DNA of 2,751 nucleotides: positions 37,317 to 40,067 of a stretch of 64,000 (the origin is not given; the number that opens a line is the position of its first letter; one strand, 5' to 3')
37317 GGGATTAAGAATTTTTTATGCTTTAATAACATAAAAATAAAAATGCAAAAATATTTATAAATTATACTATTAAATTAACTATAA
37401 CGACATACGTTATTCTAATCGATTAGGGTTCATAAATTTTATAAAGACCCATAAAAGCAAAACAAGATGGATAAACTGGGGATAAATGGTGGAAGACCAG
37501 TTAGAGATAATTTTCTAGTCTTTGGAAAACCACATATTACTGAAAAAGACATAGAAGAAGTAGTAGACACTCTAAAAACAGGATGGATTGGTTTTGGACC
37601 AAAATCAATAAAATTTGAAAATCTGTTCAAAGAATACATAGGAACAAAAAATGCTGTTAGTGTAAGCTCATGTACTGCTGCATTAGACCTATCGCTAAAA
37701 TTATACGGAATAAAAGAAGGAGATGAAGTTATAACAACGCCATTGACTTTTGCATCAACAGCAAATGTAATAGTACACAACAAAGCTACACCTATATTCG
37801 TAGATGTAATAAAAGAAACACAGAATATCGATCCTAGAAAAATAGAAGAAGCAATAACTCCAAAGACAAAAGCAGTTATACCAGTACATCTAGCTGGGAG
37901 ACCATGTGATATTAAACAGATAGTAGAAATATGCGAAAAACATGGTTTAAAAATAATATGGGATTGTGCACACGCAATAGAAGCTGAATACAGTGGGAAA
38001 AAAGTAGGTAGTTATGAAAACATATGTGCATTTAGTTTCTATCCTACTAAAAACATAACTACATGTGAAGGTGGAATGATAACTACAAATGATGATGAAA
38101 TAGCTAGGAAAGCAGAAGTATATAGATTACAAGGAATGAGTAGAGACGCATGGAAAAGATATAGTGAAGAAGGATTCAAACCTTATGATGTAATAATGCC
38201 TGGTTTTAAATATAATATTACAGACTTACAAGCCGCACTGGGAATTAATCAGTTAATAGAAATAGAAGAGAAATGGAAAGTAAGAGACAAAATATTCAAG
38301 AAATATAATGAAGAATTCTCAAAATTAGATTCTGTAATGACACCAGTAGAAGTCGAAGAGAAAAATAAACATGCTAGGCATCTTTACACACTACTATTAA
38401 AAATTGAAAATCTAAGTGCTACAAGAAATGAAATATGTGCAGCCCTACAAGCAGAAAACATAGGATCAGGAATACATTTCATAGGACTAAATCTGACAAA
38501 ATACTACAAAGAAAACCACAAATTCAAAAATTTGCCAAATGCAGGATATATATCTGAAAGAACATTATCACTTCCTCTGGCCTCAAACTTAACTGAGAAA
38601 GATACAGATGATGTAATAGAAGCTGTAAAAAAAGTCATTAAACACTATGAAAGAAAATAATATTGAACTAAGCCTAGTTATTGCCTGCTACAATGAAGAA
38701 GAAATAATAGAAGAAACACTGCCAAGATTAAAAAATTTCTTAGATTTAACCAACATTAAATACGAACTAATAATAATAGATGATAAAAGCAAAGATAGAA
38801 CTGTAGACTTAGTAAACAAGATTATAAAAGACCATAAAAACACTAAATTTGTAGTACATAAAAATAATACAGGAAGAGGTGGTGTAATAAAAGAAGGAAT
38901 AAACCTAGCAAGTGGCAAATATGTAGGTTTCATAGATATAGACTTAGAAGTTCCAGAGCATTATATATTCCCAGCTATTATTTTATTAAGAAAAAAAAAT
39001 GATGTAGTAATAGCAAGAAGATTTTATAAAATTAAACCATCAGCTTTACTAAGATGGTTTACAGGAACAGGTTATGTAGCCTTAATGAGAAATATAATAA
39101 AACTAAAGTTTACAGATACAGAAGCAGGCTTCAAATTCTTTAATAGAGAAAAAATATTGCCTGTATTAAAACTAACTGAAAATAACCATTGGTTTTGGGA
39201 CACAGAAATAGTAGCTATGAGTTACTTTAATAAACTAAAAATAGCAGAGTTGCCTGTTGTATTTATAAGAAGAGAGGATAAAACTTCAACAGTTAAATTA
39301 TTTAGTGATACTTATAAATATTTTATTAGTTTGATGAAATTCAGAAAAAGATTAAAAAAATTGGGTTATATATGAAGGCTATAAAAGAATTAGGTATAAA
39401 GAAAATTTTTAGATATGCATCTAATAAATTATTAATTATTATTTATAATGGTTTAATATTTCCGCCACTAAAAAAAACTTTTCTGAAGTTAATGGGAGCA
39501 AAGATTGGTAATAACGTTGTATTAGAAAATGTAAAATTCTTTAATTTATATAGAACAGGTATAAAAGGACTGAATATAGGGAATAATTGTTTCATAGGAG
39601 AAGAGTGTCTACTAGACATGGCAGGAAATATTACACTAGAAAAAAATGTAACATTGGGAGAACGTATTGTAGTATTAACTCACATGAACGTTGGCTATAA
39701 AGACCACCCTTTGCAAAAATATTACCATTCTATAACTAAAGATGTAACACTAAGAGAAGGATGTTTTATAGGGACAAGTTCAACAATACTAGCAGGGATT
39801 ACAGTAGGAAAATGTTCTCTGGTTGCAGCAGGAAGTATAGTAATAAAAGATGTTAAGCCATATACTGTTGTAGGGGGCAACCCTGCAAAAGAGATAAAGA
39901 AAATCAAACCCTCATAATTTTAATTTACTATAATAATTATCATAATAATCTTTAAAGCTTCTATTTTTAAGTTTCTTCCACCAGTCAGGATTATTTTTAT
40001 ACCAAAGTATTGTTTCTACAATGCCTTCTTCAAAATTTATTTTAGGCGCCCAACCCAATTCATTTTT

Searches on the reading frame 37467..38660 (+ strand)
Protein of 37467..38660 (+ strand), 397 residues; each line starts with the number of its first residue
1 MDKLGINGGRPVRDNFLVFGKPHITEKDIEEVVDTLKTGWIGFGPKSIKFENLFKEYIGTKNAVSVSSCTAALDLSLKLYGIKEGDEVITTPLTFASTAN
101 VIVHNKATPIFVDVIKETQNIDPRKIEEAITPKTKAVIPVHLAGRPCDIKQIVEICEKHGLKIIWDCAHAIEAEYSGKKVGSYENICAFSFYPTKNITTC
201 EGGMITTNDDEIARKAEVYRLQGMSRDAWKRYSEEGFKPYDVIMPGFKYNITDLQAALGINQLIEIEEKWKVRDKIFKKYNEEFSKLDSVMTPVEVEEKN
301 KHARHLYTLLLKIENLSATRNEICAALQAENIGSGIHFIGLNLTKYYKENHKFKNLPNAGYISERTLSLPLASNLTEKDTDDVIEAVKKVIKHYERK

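Call 34: search_protein_families(library=pfam, proteins=[window:37467-38660:+], max_evalue=0.001)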
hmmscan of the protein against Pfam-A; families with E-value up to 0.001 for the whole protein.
window:37467-38660:+ (397 aa): 5 families
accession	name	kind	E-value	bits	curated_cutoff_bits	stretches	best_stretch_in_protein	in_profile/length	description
PF01041.23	DegT_DnrJ_EryC1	-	1.6e-122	409.6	19.8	1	23-387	2-359/360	DegT/DnrJ/EryC1/StrS aminotransferase family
PF00155.27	Aminotran_1_2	-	1.7e-08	34.5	19.7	1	48-171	45-190/361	Aminotransferase class I and II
PF01212.27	Beta_elim_lyase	-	8.7e-08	32.3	27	1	45-222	32-226/288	Beta-eliminating lyase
PF01053.26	Cys_Met_Meta_PP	-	1.3e-07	30.9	27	1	48-167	55-174/381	Cys/Met metabolism PLP-dependent enzyme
PF00266.25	Aminotran_5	-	7.8e-06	25.5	21.5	1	55-171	53-180/371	Aminotransferase class-V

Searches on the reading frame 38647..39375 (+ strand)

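Call 34: search_protein_families(library=pfam, proteins=[window:38647-39375:+], max_evalue=0.001)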
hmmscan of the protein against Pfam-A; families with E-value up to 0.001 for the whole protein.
window:38647-39375:+ (242 aa): 3 families
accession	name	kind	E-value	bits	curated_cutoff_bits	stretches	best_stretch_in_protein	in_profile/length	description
PF00535.33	Glycos_transf_2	-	1.5e-26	93.8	23.3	1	9-168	1-162/168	Glycosyl transferase family 2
PF10111.15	Glyco_tranf_2_2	-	1.4e-06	28.5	27.3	1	9-99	1-91/276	Glycosyltransferase like family 2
PF13641.12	Glyco_tranf_2_3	-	1.7e-06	28.7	27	1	8-128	3-126/230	Glycosyltransferase like family 2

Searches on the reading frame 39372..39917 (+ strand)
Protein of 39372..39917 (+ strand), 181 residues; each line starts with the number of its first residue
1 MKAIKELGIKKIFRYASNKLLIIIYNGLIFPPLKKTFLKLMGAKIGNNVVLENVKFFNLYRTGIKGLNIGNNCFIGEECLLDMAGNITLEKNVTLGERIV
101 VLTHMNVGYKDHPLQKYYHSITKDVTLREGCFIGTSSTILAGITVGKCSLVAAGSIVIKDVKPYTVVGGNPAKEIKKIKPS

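Call 34: search_protein_families(library=pfam, proteins=[window:39372-39917:+], max_evalue=0.001)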
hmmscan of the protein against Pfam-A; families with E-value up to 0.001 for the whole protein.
window:39372-39917:+ (181 aa): 3 families
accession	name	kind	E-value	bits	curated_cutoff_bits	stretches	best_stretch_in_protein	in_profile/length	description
PF14602.12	Hexapep_2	-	2.7e-08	33.8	27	1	129-157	6-32/34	Hexapeptide repeat of succinyl-transferase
PF00132.30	Hexapep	-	3.9e-08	33.1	27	1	125-158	2-35/36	Bacterial transferase hexapeptide (six repeats)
PF25084.1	LbH_EIF2B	-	0.00074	19.9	54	0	61-99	33-74/105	EIF2B subunit epsilon LbH domain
